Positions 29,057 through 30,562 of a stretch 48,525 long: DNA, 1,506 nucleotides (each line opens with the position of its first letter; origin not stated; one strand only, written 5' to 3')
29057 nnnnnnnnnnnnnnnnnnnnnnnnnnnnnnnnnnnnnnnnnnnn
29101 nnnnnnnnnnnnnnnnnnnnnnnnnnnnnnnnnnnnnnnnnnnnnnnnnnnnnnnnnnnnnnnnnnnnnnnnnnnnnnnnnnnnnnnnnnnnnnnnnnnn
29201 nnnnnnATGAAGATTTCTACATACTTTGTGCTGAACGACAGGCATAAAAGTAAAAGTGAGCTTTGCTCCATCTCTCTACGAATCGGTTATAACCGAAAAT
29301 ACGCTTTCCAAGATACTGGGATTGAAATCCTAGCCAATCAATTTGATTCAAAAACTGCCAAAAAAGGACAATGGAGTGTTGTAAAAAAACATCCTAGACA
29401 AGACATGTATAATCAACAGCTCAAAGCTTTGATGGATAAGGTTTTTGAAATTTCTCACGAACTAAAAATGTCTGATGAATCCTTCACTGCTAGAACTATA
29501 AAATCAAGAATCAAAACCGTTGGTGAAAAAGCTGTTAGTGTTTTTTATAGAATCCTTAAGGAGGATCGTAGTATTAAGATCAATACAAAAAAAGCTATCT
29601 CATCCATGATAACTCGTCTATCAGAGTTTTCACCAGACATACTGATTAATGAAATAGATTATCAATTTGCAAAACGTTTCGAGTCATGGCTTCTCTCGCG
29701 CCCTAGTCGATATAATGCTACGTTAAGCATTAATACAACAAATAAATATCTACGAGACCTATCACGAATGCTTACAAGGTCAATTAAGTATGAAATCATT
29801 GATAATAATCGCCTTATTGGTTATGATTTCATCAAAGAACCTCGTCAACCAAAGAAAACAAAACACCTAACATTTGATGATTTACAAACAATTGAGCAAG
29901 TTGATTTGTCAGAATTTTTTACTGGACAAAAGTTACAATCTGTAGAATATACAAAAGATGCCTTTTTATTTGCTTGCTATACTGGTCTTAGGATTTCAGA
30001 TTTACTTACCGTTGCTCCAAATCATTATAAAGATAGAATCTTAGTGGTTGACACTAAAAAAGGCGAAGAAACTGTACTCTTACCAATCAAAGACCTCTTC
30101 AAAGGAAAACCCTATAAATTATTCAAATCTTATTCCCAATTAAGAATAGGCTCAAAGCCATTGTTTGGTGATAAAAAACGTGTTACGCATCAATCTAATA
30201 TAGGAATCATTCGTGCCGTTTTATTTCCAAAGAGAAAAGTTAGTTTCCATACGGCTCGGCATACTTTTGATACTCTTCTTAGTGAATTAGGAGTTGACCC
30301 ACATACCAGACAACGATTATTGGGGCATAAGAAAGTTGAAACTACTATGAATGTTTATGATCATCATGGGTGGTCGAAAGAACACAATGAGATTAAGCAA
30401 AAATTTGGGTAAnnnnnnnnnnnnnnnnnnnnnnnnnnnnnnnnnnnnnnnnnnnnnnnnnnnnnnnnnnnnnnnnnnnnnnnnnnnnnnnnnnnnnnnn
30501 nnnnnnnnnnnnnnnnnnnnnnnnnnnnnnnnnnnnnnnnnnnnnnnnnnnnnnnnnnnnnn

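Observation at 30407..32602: Array of single-gene cassettes, each bracketed by a repeated imperfect palindrome, directly downstream of the tyrosine recombinase (integron-like architecture)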

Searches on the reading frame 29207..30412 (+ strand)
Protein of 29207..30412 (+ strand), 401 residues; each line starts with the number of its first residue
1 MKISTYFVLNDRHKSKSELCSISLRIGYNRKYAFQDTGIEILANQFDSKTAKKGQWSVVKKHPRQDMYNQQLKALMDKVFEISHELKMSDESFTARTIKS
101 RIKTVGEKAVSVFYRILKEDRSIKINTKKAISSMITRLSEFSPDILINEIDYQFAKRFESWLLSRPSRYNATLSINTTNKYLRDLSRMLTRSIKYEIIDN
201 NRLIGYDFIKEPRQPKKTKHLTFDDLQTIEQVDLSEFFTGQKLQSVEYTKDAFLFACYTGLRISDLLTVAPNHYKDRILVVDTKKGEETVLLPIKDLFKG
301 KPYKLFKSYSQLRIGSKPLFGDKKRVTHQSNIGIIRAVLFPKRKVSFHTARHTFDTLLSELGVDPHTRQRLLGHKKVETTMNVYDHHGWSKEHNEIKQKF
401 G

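Call 13: search_protein_families(library=pfam, proteins=[window:29207-30412:+], max_evalue=0.01)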
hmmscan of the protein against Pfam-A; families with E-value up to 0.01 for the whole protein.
window:29207-30412:+ (401 aa): 3 families
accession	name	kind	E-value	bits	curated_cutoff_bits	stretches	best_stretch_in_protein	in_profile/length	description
PF00589.27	Phage_integrase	-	7.4e-15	55.6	27.1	1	248-387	23-168/172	Phage integrase family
PF13102.12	Phage_int_SAM_5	-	3.4e-13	50.2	22.3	1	118-202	12-92/98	Phage integrase SAM-like domain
PF17293.8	Arm-DNA-bind_5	-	4.7e-07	30.7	22.6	1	11-99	4-87/87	Arm DNA-binding domain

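Call 14: search_protein_families(library=phrogs, proteins=[window:29207-30412:+], max_evalue=0.01)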
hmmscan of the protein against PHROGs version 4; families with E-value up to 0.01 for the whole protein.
window:29207-30412:+ (401 aa): 4 families
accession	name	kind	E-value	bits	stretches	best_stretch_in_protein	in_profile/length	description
phrog_1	-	integration and excision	2e-38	134.1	1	110-395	170-443/611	integrase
phrog_216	-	integration and excision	4.7e-16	59.7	1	173-386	10-223/301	integrase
phrog_7685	-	integration and excision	1.1e-10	42.5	1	323-393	158-229/240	integrase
phrog_17497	-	unknown function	0.00011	23.2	1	336-400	49-112/133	-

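Call 17: find_related_loci(query=window:29207-30412:+, collection=viral_contigs, flank=6000)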
Query window:29207-30412:+ (401 aa) in viral_contigs; peptide patterns used: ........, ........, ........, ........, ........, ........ (x = any residue, [..] = any of these).
6 stretches matched a pattern, but none encodes a relative of the query by tblastn (E <= 1e-3).

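Call 21: find_homologous_proteins(query=window:29207-30412:+, max_evalue=1e-20)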
Query window:29207-30412:+ (401 aa): 1475 proteins with E <= 1e-20 among 4626 candidates; the best 120 are listed.
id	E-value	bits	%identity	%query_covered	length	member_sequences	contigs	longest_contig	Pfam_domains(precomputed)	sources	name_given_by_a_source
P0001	1.1e-263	892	100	100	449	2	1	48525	PF17293.9,PF13102.13,PF00589.28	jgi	-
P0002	5.4e-125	435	51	100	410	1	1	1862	PF17293.9,PF13102.13,PF00589.28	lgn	-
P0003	6.6e-120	419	51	100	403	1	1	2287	PF13102.13,PF00589.28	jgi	-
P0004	1.3e-112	395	49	96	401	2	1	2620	PF13102.13,PF00589.28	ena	-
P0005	5.5e-112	393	49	99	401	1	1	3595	PF13102.13,PF00589.28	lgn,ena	-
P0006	1.2e-108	382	46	94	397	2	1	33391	PF17293.9,PF13102.13,PF00589.28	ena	-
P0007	4.6e-30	123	31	90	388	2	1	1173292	PF17293.9,PF13102.13,PF00589.28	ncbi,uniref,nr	ncbi:site-specific integrase [Parabacteroides pacaensis]|uniref:site-specific integrase n=1 Tax=Para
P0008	1.7e-29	121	30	90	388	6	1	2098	PF17293.9,PF13102.13,PF00589.28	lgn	-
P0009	6.7e-29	119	30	93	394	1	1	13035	PF17293.9,PF13102.13,PF00589.28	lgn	-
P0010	2.5e-28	117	30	93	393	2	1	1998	PF17293.9,PF13102.13,PF00589.28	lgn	-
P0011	2.8e-28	117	29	93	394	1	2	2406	PF17293.9,PF13102.13,PF00589.28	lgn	-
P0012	2.9e-28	117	28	93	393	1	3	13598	PF17293.9,PF13102.13,PF00589.28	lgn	-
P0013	4.5e-28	116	32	92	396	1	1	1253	PF17293.9,PF13102.13,PF00589.28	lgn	-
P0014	4.7e-28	116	31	91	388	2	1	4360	PF17293.9,PF13102.13,PF00589.28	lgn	-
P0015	7.0e-28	116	28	93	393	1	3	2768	PF17293.9,PF13102.13,PF00589.28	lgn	-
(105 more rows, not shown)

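Call 22: find_encoding_contigs(protein=P0006, flank=10000, max_places=3)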
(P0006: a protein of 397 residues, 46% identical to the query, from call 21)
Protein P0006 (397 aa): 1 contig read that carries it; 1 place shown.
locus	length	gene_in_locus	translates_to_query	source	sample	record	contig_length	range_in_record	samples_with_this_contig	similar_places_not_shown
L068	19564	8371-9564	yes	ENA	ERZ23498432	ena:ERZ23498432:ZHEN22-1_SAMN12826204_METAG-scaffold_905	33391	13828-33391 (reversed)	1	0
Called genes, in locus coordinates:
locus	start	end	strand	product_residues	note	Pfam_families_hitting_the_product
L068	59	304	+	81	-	-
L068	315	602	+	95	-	-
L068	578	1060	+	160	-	-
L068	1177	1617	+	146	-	PF05869:Dam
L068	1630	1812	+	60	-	-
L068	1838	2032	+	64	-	-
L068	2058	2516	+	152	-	PF09397:FtsK_gamma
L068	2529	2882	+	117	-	-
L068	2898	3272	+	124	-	-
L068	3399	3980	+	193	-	-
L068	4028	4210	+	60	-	-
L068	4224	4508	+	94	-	-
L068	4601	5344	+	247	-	PF01555:N6_N4_Mtase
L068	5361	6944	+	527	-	PF03354:TerL_ATPase, PF20441:TerL_nuclease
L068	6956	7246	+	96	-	-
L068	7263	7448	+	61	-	-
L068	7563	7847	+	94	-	-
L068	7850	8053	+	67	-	-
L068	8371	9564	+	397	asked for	PF17293:Arm-DNA-bind_5 (weak), PF13102:Phage_int_SAM_5, PF00589:Phage_integrase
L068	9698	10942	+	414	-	PF04860:Phage_portal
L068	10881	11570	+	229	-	PF04586:Peptidase_S78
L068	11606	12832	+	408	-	PF05065:Phage_capsid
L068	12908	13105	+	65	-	-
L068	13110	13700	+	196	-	PF24163:HCP (weak), PF05135:Phage_connect_1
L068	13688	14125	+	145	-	PF05521:Phage_HCP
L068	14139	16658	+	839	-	-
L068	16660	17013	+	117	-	-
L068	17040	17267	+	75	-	-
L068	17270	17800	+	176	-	PF04883:HK97-gp10_like (weak)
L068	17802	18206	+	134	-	PF11367:Tail_completion_gp17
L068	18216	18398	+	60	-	-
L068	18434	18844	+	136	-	PF06199:Phage_tail_2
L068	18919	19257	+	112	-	-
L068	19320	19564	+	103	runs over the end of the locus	-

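Call 23: find_encoding_contigs(protein=P0005, flank=10000, max_places=3)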
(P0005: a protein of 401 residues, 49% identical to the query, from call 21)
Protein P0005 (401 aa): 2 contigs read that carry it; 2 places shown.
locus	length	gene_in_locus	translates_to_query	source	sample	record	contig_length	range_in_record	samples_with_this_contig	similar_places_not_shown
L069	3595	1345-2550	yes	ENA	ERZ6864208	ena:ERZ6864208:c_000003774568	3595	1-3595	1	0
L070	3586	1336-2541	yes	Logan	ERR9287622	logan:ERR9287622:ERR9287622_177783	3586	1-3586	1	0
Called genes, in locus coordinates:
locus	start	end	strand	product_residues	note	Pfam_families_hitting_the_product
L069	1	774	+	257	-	?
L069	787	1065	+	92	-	-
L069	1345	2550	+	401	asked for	PF13102:Phage_int_SAM_5, PF00589:Phage_integrase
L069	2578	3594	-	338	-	?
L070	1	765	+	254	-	?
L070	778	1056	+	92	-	-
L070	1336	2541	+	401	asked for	PF13102:Phage_int_SAM_5, PF00589:Phage_integrase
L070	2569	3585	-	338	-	?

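Call 24: find_encoding_contigs(protein=P0004, flank=10000, max_places=3)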
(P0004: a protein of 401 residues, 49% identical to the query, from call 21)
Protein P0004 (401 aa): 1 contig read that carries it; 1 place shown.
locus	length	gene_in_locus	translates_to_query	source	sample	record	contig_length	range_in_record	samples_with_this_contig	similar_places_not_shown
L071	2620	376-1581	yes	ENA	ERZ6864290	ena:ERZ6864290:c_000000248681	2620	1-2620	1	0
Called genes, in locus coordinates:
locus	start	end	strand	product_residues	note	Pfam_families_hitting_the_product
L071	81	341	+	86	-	-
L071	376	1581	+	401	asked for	PF13102:Phage_int_SAM_5, PF00589:Phage_integrase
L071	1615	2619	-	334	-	?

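Call 70: search_protein_families(library=ncbifam, proteins=[window:29207-30412:+], max_evalue=1)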
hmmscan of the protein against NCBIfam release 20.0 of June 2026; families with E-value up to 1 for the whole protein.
window:29207-30412:+ (401 aa): 8 families
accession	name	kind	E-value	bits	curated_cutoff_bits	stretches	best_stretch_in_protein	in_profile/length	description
NF040815.2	recomb_XerA_Arch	equivalog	7.5e-13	48.6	220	1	118-386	7-253/263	site-specific tyrosine recombinase/integron integrase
TIGR02225.1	recomb_XerD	equivalog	2.4e-08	33.7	329.6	1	113-386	3-273/290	site-specific tyrosine recombinase XerD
NF001399.0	PRK00283.1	subfamily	3.4e-08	33.1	279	1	107-386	6-282/300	tyrosine recombinase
TIGR02224.1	recomb_XerC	equivalog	1.5e-07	31.1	335.15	1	113-385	3-275/295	tyrosine recombinase XerC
TIGR02249.1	integrase_gron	subfamily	2.3e-07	30.5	265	1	343-386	257-299/315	integron integrase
NF002331.0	PRK01287.1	subfamily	0.00033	19.7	371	1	341-384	267-309/365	site-specific tyrosine recombinase XerC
NF003462.0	PRK05084.1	equivalog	0.00054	18.8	267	1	342-395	300-352/360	tyrosine recombinase XerS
NF011946.0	PRK15417.1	equivalog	0.00084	18.6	435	1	345-386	274-314/337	integron integrase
